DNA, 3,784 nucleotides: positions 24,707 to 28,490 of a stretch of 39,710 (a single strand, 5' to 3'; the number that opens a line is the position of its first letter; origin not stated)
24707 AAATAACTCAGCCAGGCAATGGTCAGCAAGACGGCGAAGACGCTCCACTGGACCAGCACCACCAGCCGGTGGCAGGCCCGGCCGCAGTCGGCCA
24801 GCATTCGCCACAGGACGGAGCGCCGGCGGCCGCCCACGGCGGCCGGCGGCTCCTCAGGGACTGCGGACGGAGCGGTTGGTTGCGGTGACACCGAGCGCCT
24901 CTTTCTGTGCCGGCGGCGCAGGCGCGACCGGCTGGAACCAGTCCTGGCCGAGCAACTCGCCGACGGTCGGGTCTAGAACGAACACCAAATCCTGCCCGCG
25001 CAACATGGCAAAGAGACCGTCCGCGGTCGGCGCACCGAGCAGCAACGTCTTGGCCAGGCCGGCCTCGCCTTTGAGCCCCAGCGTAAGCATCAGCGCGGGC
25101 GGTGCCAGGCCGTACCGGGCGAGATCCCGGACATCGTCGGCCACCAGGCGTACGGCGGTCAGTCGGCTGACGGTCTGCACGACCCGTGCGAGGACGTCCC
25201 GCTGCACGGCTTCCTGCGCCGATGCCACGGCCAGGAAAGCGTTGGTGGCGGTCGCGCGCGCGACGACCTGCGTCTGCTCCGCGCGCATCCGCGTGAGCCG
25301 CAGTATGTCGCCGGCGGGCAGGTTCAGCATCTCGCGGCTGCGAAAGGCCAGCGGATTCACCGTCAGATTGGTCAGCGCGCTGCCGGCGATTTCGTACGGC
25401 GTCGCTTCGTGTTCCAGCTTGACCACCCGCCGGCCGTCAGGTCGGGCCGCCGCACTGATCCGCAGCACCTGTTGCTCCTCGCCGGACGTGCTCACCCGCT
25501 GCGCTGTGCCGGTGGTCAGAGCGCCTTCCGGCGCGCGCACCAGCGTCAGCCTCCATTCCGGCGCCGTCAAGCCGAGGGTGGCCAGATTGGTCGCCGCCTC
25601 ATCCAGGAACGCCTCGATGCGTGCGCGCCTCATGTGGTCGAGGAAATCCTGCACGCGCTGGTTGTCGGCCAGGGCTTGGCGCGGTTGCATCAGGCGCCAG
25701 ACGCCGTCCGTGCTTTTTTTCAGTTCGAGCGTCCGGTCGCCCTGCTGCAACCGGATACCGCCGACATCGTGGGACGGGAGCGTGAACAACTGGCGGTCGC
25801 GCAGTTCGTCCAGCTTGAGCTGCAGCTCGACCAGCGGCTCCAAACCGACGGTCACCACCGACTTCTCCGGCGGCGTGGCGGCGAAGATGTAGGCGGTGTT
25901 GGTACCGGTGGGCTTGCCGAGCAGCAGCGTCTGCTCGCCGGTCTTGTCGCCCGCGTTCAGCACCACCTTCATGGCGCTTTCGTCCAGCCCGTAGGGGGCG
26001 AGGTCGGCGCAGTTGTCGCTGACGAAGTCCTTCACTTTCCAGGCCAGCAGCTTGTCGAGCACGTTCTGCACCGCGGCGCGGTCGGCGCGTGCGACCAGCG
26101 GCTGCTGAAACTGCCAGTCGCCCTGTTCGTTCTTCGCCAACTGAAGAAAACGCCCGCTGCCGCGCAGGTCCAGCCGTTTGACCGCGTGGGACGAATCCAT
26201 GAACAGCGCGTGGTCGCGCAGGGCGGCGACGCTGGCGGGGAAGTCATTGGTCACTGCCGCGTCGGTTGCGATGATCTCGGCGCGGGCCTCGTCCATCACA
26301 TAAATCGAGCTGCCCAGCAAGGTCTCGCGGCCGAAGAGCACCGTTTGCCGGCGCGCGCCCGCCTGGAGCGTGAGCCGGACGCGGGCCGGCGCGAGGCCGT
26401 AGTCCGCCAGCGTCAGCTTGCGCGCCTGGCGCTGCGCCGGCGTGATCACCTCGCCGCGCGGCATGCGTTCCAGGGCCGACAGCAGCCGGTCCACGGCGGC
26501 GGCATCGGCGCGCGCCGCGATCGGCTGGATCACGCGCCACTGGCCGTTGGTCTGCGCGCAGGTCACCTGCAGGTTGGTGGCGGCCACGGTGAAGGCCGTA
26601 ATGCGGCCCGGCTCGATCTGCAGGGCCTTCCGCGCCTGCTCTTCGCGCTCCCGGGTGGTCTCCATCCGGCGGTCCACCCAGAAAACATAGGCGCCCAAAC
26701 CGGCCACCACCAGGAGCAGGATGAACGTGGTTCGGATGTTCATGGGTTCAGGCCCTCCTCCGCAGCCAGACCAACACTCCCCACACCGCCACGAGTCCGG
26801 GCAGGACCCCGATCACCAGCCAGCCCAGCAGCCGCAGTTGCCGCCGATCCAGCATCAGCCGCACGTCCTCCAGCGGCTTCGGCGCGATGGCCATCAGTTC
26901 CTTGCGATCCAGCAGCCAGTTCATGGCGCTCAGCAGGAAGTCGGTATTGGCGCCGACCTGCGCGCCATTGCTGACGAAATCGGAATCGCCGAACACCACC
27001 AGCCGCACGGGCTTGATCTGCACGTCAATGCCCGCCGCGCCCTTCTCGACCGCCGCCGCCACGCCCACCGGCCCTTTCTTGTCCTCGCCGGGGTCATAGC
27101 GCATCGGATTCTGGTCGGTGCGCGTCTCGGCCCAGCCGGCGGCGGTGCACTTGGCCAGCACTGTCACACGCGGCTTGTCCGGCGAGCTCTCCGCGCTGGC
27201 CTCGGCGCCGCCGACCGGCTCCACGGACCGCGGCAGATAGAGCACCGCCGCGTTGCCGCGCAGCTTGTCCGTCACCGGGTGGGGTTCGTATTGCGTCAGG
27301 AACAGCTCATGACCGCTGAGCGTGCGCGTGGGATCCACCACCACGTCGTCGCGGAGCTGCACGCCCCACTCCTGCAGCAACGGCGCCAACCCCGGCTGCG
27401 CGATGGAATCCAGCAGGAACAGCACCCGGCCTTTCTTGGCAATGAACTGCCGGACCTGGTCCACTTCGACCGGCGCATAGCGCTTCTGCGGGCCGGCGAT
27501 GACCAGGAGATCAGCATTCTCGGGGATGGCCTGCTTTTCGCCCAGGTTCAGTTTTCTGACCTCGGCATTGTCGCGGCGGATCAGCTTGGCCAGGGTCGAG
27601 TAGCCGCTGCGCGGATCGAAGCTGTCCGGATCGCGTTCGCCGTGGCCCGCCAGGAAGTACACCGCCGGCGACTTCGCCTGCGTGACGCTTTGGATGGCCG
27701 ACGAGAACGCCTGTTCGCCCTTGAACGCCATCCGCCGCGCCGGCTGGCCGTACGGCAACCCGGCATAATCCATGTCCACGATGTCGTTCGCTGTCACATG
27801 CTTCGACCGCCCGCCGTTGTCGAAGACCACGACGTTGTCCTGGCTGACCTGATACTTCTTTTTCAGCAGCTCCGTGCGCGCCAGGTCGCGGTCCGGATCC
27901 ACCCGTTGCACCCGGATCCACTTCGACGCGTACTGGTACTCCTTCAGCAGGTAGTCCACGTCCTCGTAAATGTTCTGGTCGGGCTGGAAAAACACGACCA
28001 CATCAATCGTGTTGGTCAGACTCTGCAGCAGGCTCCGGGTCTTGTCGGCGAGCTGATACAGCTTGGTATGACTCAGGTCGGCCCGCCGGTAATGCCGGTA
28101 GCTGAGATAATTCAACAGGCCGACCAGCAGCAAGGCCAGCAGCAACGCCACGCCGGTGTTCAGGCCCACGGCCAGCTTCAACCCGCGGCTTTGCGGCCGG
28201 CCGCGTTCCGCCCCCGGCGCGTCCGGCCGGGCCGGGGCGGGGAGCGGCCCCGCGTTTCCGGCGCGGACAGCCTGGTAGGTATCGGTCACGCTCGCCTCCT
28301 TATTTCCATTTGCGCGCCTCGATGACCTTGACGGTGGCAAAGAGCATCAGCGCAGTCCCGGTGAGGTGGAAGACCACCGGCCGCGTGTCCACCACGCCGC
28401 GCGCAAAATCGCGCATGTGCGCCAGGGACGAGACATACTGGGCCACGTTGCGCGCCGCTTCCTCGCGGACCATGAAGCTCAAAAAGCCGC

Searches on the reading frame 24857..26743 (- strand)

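Call 79: search_protein_families(library=pfam, proteins=[window:24857-26743:-], max_evalue=0.0001)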
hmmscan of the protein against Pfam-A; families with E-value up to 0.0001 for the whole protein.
window:24857-26743:- (629 aa): 1 family
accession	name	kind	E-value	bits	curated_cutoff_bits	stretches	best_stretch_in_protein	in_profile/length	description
PF14238.11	DUF4340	-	1.9e-59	201.4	25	3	210-395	1-183/183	Domain of unknown function (DUF4340)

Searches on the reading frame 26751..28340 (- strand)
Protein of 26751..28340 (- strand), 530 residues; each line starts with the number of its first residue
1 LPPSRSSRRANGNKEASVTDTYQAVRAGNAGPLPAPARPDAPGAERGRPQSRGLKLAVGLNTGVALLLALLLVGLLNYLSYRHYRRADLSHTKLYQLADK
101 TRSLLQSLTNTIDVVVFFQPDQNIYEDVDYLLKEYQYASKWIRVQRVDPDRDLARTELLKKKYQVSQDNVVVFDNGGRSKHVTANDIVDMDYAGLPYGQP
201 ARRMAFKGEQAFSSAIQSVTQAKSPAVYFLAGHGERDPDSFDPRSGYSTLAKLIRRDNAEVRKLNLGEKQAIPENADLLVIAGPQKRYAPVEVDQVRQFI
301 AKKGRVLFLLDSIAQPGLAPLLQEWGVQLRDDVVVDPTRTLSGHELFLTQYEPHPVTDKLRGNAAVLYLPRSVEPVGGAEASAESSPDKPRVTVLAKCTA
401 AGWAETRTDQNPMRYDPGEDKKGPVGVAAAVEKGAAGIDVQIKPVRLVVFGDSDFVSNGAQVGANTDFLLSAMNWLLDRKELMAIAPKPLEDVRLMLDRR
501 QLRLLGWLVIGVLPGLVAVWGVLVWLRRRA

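Call 79: search_protein_families(library=pfam, proteins=[window:26751-28340:-], max_evalue=0.0001)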
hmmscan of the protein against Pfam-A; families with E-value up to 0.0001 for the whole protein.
window:26751-28340:- (530 aa): 4 families
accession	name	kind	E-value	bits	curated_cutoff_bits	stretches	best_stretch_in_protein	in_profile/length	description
PF09822.16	ABC_transp_aux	-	3.2e-29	102.5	34.7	1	225-471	2-287/288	ABC-type uncharacterized transport system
PF23357.1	DUF7088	-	1.5e-12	48.1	27.8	1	92-181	2-97/105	Domain of unknown function (DUF7088)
PF14258.12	DUF4350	-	5.3e-07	30.5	30.4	1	244-463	6-170/181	Domain of unknown function (DUF4350)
PF23355.1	IFT52_GIFT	-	6.7e-05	22.5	27.2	0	241-335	12-109/246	IFT52 GIFT domain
